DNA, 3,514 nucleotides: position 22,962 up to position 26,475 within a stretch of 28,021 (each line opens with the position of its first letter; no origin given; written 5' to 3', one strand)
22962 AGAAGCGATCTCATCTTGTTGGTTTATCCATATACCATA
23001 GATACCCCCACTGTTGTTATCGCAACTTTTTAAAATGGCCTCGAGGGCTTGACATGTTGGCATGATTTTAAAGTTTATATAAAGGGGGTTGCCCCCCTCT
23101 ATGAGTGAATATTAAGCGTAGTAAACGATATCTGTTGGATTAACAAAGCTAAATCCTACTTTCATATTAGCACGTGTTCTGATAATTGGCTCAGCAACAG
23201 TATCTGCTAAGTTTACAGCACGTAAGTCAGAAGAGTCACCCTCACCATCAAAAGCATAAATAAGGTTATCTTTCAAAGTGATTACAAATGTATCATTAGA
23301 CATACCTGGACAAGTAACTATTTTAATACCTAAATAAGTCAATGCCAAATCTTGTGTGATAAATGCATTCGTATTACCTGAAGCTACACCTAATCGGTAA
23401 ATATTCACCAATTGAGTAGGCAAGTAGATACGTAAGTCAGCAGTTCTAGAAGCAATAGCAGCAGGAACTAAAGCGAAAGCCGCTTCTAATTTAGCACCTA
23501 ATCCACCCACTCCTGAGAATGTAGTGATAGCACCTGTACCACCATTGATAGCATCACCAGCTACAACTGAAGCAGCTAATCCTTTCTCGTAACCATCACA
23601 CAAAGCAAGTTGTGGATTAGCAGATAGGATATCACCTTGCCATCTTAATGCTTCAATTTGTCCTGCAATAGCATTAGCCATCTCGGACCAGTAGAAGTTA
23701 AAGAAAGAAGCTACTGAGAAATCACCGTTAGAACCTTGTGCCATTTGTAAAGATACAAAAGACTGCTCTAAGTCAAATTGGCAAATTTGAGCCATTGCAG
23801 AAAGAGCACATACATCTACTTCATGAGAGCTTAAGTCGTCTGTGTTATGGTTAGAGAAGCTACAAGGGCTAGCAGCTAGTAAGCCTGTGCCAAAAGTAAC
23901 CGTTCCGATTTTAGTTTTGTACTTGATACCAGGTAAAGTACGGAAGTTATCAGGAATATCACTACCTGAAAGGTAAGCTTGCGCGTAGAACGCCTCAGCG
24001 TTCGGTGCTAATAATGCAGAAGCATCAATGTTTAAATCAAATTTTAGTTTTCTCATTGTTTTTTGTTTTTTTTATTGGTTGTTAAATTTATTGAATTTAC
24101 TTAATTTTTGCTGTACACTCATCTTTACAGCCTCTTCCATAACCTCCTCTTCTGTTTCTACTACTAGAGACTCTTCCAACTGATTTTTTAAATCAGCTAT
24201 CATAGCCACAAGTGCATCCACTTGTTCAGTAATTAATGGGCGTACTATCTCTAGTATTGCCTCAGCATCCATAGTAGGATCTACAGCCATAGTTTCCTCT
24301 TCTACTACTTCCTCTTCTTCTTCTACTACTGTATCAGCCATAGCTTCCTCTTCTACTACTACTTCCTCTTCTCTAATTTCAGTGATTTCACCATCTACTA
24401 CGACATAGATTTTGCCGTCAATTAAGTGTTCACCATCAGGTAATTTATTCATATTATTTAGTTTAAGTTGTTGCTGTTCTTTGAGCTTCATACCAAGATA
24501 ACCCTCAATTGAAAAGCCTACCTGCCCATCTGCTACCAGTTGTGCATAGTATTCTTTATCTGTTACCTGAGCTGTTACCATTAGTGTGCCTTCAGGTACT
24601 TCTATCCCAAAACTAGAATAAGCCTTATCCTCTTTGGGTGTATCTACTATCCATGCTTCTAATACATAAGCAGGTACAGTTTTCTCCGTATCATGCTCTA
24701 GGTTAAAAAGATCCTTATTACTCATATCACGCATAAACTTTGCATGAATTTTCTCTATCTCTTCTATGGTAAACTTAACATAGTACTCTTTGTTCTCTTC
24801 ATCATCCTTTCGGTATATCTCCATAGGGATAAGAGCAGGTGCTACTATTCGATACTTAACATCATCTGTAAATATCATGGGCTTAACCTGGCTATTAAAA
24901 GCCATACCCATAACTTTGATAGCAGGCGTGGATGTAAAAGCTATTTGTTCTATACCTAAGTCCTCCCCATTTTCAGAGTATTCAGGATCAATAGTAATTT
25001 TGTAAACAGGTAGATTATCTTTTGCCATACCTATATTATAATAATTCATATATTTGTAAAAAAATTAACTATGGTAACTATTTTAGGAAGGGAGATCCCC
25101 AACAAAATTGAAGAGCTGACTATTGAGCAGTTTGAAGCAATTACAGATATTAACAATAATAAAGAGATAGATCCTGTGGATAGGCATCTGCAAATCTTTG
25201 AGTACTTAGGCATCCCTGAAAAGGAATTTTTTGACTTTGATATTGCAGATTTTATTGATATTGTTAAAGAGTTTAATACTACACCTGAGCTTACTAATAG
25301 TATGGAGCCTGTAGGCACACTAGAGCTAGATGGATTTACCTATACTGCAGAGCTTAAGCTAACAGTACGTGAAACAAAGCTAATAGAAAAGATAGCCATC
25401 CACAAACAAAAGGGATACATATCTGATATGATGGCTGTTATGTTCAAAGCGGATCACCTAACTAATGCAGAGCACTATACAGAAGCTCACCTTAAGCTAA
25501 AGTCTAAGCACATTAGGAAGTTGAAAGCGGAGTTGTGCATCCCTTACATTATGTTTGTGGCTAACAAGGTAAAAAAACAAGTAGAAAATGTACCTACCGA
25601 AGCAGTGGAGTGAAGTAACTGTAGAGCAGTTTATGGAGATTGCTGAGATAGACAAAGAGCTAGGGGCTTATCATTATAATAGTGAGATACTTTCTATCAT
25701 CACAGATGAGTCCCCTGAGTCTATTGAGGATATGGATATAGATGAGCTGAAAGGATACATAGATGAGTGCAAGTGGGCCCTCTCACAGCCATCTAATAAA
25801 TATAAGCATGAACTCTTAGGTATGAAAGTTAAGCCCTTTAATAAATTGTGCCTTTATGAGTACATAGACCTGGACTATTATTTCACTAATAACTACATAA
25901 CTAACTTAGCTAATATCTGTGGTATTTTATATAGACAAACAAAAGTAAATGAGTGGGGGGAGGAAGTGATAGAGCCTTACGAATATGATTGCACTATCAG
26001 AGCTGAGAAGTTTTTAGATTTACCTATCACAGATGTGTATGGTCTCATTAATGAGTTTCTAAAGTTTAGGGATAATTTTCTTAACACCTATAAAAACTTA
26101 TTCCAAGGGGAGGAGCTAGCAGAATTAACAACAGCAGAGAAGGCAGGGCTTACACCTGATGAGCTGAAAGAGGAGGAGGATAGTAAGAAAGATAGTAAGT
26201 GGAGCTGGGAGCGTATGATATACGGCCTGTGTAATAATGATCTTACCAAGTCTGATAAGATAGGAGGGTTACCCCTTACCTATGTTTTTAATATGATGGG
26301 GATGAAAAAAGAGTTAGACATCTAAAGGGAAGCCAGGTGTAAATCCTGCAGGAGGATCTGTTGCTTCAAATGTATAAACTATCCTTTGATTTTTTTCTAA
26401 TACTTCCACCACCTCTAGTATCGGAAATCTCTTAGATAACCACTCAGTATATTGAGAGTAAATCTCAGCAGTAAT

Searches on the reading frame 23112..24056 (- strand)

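Call 7: search_protein_families(library=phrogs, proteins=[window:23112-24056:-], max_evalue=0.01)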
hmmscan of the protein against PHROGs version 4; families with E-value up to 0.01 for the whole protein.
window:23112-24056:- (314 aa): 2 families
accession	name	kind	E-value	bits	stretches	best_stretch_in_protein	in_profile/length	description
phrog_1623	-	head and packaging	1.6e-11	45.1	1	15-270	24-263/305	virion structural protein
phrog_11320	-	unknown function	1.5e-07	31.6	1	39-306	36-297/324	-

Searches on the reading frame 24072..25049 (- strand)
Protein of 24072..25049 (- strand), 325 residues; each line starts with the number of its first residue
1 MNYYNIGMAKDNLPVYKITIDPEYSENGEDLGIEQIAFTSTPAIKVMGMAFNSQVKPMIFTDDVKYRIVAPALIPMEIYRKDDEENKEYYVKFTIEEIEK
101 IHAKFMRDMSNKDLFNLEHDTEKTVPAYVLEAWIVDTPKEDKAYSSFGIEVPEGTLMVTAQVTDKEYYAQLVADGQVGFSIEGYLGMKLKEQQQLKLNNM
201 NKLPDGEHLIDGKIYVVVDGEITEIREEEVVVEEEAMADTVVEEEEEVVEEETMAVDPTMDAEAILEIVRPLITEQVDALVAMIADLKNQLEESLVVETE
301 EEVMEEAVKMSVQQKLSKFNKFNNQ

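Call 7: search_protein_families(library=phrogs, proteins=[window:24072-25049:-], max_evalue=0.01)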
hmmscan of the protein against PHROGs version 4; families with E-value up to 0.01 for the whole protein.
window:24072-25049:- (325 aa): 4 families
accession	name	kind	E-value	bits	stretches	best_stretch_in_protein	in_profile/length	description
phrog_24921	-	unknown function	2e-22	80.8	1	13-188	1-173/349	-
phrog_1530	-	other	9.8e-07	29.4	1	62-197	243-360/379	DNA methyltransferase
phrog_15223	-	other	5e-05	24.3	1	93-219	33-148/199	protease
phrog_34096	-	head and packaging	0.0042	16.9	0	68-188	136-238/412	head maturation protease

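Call 9: search_protein_families(library=pfam, proteins=[window:24072-25049:-], max_evalue=0.1)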
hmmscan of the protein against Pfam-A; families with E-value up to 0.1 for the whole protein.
window:24072-25049:- (325 aa): 1 family
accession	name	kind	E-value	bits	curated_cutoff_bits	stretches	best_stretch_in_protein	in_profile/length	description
PF14550.11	Peptidase_S78_2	-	4.7e-08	33.5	24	1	82-183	23-120/126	Putative phage serine protease XkdF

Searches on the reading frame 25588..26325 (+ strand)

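Call 7: search_protein_families(library=phrogs, proteins=[window:25588-26325:+], max_evalue=0.01)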
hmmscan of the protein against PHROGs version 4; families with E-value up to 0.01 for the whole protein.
window:25588-26325:+ (245 aa): 1 family
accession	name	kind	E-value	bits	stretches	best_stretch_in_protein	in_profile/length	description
phrog_13396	-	unknown function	0.006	18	0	45-114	12-83/87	-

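Call 67: search_protein_families(library=pfam, proteins=[window:25588-26325:+], max_evalue=0.01)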
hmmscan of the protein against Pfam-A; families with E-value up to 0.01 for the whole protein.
window:25588-26325:+ (245 aa): 0 families
